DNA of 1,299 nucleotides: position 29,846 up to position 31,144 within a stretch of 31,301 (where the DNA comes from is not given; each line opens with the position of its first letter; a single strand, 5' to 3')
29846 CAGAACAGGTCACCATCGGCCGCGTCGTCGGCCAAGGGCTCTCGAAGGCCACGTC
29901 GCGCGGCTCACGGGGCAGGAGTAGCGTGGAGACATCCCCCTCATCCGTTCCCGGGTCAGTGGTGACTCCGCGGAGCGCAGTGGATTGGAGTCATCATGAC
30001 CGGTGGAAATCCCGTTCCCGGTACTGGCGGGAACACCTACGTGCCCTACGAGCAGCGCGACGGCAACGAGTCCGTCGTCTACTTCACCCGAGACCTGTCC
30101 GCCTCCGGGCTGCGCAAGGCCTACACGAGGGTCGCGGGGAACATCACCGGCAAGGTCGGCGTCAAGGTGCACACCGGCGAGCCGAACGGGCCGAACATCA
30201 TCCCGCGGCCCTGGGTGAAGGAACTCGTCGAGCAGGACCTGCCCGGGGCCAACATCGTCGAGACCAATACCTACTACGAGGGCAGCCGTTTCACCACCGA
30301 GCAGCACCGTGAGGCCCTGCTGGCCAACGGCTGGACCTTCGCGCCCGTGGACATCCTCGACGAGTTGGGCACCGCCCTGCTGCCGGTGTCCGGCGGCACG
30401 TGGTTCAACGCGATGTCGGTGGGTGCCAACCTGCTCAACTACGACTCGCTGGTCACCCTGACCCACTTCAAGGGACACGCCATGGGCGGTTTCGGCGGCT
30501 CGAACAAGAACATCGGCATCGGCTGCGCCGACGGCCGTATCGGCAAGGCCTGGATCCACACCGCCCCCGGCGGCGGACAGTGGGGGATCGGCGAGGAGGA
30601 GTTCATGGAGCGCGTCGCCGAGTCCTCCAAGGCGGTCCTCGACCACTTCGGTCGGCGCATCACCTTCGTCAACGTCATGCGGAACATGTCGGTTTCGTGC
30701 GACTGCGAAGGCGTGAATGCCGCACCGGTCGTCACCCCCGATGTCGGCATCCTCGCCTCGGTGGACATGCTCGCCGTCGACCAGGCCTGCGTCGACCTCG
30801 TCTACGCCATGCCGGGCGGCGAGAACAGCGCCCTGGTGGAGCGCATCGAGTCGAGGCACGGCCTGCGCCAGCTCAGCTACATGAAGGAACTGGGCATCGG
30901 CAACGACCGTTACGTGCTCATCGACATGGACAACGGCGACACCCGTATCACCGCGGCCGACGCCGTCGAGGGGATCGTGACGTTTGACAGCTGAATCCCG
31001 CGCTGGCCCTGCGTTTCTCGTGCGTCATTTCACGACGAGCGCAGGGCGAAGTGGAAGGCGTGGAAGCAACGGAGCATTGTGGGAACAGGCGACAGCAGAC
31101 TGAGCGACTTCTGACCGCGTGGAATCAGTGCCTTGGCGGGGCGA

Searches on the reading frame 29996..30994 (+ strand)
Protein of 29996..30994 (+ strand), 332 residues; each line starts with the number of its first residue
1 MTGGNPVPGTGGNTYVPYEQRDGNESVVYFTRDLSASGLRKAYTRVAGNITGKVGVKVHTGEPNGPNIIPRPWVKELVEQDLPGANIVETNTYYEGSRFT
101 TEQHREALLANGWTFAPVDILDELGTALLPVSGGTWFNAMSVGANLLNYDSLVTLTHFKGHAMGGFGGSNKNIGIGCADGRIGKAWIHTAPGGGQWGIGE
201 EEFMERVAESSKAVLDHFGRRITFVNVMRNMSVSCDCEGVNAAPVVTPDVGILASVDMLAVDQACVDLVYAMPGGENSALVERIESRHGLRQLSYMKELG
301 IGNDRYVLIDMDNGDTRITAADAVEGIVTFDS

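Call 33: search_protein_families(library=pfam, proteins=[window:29996-30994:+], max_evalue=0.01)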
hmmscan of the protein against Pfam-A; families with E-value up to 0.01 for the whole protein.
window:29996-30994:+ (332 aa): 1 family
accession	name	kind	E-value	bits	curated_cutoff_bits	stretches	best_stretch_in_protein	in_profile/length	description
PF04015.17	DUF362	-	4e-37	128.7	24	1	54-267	1-200/200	Domain of unknown function (DUF362)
